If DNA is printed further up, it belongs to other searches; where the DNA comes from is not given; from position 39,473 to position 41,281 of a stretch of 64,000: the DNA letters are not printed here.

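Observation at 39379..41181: Self-contained high-expression cassette for an orphan 502-aa secreted acidic protein (S-layer-like signature)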

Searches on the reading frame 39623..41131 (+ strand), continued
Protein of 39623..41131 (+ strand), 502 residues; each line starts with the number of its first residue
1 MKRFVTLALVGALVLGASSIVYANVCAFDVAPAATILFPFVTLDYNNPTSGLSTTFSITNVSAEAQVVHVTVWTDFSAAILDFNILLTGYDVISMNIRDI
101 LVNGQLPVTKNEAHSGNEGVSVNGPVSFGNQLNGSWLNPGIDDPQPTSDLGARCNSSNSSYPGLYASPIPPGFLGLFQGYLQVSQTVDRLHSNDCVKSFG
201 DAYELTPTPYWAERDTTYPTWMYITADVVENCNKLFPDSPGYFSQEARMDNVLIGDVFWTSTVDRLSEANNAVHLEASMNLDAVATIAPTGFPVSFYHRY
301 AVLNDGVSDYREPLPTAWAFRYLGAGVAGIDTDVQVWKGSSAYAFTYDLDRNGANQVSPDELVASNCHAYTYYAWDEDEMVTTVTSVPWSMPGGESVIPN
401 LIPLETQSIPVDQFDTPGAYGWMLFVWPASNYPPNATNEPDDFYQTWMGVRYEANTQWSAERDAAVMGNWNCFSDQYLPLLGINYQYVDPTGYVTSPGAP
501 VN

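Call 39: fold_search(model_id=the predicted structure, library=viral)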
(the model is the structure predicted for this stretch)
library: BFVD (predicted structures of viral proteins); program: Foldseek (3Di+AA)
matches with E <= 10: 352; with E <= 0.001: 0
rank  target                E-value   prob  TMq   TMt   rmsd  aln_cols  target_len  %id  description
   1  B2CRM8                6.5e-03  0.14  0.14  0.17  23.4       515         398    7  Uncharacterized protein [Betalipothrixvirus uzonense]
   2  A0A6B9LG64            2.8e-02  0.03  0.08  0.07  28.9       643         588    6  Uncharacterized protein [Flavobacterium phage vB_FspS_tant8-1]
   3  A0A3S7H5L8            4.6e-02  0.03  0.10  0.08  29.6       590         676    9  Minor coat protein [Arracacha latent virus C]
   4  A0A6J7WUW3            4.6e-02  0.02  0.08  0.05  41.9       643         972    8  Fibronectin type-III domain-containing protein [uncultured Caudovirales phage]
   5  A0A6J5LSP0            4.9e-02  0.03  0.09  0.09  28.2       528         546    8  Uncharacterized protein [uncultured Caudovirales phage]
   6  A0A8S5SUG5            5.2e-02  0.15  0.14  0.15  24.4       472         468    6  Leucine rich repeat protein [Siphoviridae sp. ctqPo10]
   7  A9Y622                9.6e-02  0.05  0.13  0.10  21.4       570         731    9  Genome polyprotein (Fragment) [Duck hepatitis A virus type 1]
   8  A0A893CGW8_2          1.1e-01  0.03  0.13  0.09  23.8       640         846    8  Polyprotein [Strawberry mottle virus]
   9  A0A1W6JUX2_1          1.2e-01  0.04  0.11  0.08  43.5       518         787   10  Uncharacterized protein [Vibrio phage pVco-5]
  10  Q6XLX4                1.3e-01  0.14  0.19  0.19  15.6       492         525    7  FirrV-1-C4 [Feldmannia irregularis virus a]
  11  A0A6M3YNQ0            1.4e-01  0.04  0.13  0.08  31.1       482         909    9  Uncharacterized protein [Riboviria sp.]
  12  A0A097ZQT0            1.4e-01  0.02  0.11  0.09  22.5       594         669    8  Minor coat protein [Tomato chlorosis virus]
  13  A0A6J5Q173            1.5e-01  0.03  0.10  0.11  24.0       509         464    8  Uncharacterized protein [uncultured Caudovirales phage]
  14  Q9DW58                1.6e-01  0.08  0.09  0.13  16.1       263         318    7  Pr137 [Rat cytomegalovirus (strain Maastricht)]
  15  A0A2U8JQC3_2          1.6e-01  0.04  0.13  0.06  22.1       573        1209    9  Genome polyprotein (Fragment) [Perth bee virus 6]
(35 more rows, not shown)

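Call 42: search_protein_families(library=ncbifam, proteins=[L070:9989-11200:+, L070:11223-13838:+, P0154, P0197, P0166], max_evalue=0.01)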
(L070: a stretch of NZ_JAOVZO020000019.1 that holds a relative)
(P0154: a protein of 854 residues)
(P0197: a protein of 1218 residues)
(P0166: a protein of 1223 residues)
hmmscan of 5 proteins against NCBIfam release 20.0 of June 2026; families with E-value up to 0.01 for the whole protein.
L070:9989-11200:+ (404 aa): 0 families

L070:11223-13838:+ (872 aa): 1 family
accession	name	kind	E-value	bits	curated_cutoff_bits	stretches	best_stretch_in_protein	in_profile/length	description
NF033662.1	acid_disulf_rpt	repeat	5.3e-64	211.6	41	11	608-633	3-27/32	acidic double-disulfide repeat-containing protein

P0154 (854 aa): 0 families

P0197 (1218 aa): 1 family
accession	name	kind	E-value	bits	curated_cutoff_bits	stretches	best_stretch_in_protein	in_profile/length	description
TIGR02232.1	myxo_disulf_rpt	repeat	7.8e-05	22.4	20.8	1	308-339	2-32/38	cysteine-rich acidic repeat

P0166 (1223 aa): 0 families

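Call 43: search_protein_families(library=pfam, proteins=[L070:9989-11200:+, L070:11223-13838:+], max_evalue=0.01)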
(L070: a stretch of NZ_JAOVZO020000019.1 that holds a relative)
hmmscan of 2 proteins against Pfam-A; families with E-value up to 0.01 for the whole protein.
L070:9989-11200:+ (404 aa): 0 families

L070:11223-13838:+ (872 aa): 1 family
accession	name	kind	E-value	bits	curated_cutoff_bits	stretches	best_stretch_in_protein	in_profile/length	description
PF05345.18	He_PIG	-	1.5e-14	54.6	24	1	759-835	14-95/96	Putative Ig domain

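Call 51: find_encoding_contigs(protein=P0001, flank=3000, max_places=6)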
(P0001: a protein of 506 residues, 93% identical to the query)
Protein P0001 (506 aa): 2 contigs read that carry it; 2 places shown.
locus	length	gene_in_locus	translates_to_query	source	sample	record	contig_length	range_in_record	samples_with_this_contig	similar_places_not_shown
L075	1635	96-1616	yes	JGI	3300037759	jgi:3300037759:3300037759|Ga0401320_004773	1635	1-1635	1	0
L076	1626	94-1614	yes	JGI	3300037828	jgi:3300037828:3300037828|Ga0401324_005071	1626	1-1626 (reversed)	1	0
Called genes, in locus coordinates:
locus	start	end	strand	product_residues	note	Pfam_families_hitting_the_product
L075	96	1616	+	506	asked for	-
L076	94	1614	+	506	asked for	-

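Call 52: find_encoding_contigs(protein=P0005, flank=3000, max_places=6)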
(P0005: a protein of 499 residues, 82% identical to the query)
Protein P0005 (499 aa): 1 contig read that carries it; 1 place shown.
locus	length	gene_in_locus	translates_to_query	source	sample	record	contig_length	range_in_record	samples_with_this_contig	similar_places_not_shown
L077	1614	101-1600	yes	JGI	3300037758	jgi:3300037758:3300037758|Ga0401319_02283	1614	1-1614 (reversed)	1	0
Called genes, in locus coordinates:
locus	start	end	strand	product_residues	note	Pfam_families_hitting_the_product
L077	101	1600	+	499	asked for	-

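Call 54: find_encoding_contigs(protein=P0013, flank=3000, max_places=6)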
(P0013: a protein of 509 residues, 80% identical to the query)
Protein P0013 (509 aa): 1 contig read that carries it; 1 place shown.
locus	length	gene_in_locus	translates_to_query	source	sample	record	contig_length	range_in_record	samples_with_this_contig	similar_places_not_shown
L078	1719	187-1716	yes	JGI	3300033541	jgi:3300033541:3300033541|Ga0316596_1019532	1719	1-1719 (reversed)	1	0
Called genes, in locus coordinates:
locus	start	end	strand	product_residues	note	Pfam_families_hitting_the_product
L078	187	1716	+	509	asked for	-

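Call 55: find_encoding_contigs(protein=P0006, flank=3000, max_places=6)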
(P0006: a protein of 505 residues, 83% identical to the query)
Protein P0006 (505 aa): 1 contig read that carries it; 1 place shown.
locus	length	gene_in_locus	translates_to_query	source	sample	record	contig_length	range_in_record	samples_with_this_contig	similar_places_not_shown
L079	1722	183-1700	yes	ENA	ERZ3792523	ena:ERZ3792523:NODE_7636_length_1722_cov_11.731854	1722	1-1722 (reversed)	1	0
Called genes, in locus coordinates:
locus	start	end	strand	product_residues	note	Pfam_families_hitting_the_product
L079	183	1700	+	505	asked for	-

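Call 56: find_encoding_contigs(protein=P0023, flank=3000, max_places=6)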
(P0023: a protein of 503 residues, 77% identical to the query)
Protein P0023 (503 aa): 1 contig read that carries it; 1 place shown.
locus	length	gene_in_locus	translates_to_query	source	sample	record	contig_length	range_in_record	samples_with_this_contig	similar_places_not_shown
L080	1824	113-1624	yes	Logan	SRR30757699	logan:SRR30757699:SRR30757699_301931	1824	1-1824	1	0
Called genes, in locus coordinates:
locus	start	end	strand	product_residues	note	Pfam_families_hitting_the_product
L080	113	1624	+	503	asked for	-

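Call 57: find_encoding_contigs(protein=P0042, flank=3000, max_places=6)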
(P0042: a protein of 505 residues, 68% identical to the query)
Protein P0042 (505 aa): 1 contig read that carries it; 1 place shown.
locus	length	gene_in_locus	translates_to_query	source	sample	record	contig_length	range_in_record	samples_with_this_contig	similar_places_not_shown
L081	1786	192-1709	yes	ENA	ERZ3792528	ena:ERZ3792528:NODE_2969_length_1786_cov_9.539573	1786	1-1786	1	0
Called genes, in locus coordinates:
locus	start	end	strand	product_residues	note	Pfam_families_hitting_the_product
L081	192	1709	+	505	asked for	-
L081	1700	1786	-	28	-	?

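Call 60: search_solved_structures(query=A1, max_evalue=10)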
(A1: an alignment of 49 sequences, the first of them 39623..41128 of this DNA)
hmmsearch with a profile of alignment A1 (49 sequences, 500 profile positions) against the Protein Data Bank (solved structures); distinct sequences matched with E-value up to 10: 5.
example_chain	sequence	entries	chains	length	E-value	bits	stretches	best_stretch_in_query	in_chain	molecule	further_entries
8zaf_A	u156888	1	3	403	0.045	15.4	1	172-248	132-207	Sesquiterpene synthases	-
8zag_A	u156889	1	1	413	0.047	15.3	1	172-248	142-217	Sesquiterpene synthases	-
7a5c_A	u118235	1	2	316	0.24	13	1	277-333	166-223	Sialic acid-binding periplasmic protein SiaP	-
5ltc_B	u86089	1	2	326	0.25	12.9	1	277-333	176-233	C4-dicarboxylate-binding periplasmic protein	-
9fve_A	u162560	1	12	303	0.46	12.1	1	277-333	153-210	Sialic acid-binding periplasmic protein SiaP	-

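Call 77: search_protein_families(library=pfam, proteins=[L074:8614-9849:+, L074:9923-11161:+, L074:11177-13813:+, L074:13414-15303:+, L074:14151-16622:+, L074:15944-17212:+, L074:17474-18565:+, L074:18499-19830:+, L074:5121-6608:+, L074:3970-5436:+], max_evalue=0.001)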
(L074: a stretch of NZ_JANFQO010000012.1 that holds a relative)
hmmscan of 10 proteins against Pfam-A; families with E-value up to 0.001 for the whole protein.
L074:8614-9849:+ (411 aa): 0 families

L074:9923-11161:+ (412 aa): 0 families

L074:11177-13813:+ (878 aa): 2 families
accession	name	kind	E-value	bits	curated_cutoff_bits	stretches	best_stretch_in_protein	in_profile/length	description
PF05345.18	He_PIG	-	6e-17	62.3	24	1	761-843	2-95/96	Putative Ig domain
PF13573.12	SprB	-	0.00014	21.8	28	1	778-798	16-36/37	SprB repeat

L074:13414-15303:+ (629 aa): 5 families
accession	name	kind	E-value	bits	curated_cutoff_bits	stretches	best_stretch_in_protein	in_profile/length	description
PF13517.12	FG-GAP_3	-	3.8e-38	130.3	26.9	4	309-378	1-60/61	FG-GAP-like repeat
PF01839.29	FG-GAP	-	5.3e-23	80.9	22.1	1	529-551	4-25/37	FG-GAP repeat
PF14783.12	BBS2_Mid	-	7.8e-06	26.4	27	0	514-552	67-105/108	Ciliary BBSome complex subunit 2, middle region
PF16743.10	PliI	-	2.4e-05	24.5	27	0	582-599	62-79/123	Periplasmic lysozyme inhibitor of I-type lysozyme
PF12256.14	TcdB_toxin_midN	-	0.00021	21.1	24.8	0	568-600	19-48/181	Insecticide toxin TcdB middle/N-terminal region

L074:14151-16622:+ (823 aa): 1 family
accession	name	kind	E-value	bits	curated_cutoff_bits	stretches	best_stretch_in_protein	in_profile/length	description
PF04932.20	Wzy_C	-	4.3e-17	62.7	31.7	1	601-752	7-148/149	O-Antigen ligase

L074:15944-17212:+ (422 aa): 0 families

L074:17474-18565:+ (363 aa): 0 families

L074:18499-19830:+ (443 aa): 3 families
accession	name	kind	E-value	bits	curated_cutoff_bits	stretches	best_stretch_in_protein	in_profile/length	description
PF13692.12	Glyco_trans_1_4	-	2.6e-13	50.9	27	1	285-403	8-140/142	Glycosyl transferases group 1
PF13524.12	Glyco_trans_1_2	-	1.6e-10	41.6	25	1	308-434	13-143/144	Glycosyl transferase-like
PF13439.12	Glyco_transf_4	-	4.9e-05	23.8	28.5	0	155-247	62-148/170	Glycosyltransferase Family 4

L074:5121-6608:+ (495 aa): 0 families

L074:3970-5436:+ (488 aa): 0 families

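Call 89: search_protein_families(library=pfam, alignment_id=A4, max_evalue=0.001)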
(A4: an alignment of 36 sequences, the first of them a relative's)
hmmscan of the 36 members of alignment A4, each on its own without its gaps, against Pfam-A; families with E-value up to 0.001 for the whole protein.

A. member 1, P0154 (854 aa): 0 families

B. families by the number of members that match (of 36 scanned): 6 families
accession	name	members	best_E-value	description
PF18911.6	PKD_4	3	2.7e-39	PKD domain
PF00801.26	PKD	3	3e-37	PKD domain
PF01483.27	P_proprotein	1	3.1e-10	Proprotein convertase P-domain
PF03160.20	Calx-beta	1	5.5e-07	Calx-beta domain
PF13004.13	BACON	1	2.1e-05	Putative binding domain, N-terminal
PF19190.6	BACON_2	1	0.00018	Viral BACON domain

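Call 98: find_homologous_proteins(query=P0154, max_evalue=0.00001)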
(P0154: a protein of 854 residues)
Query P0154 (854 aa): 1522 proteins with E <= 0.00001 among 8000 candidates; the best 120 are listed.
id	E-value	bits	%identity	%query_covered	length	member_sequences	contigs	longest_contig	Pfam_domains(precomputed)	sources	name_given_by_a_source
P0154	0.0e+0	1955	100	100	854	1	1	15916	-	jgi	jgi:hypothetical protein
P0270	0.0e+0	1404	75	98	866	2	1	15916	-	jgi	jgi:hypothetical protein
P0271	0.0e+0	1182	63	100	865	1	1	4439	-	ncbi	ncbi:MAG: hypothetical protein ABI779_13575 [Acidobacteriota bacterium]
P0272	0.0e+0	1158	61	98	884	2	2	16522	-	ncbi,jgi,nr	ncbi:MAG TPA: hypothetical protein VGQ36_02285 [Thermoanaerobaculia bacterium]|jgi:hypothetical prot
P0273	0.0e+0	1133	61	99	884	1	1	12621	-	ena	-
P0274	0.0e+0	1132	59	100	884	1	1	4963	-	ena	-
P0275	0.0e+0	1123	58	100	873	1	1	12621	-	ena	-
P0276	0.0e+0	1118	60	98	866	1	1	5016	-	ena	-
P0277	0.0e+0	1109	59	100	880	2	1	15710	-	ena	-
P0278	0.0e+0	1097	60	100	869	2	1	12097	-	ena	-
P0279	0.0e+0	1095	58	100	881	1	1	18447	-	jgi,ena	-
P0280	0.0e+0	1090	58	99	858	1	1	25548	-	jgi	jgi:hypothetical protein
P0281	0.0e+0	1088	59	97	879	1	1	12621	-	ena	-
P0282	0.0e+0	1084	58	100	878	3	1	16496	-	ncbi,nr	ncbi:MAG TPA: hypothetical protein VGQ36_02290 [Thermoanaerobaculia bacterium]|nr:hypothetical prote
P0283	0.0e+0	1046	57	100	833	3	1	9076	-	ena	-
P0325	4.3e-261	887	53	97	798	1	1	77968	-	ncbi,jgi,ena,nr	ncbi:MAG TPA: hypothetical protein VEO54_00970 [Thermoanaerobaculia bacterium]|nr:hypothetical prote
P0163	6.9e-257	873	50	99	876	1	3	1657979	-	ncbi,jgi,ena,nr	ncbi:MAG: hypothetical protein JO197_19555 [Acidobacteria bacterium]|nr:hypothetical protein [Acidob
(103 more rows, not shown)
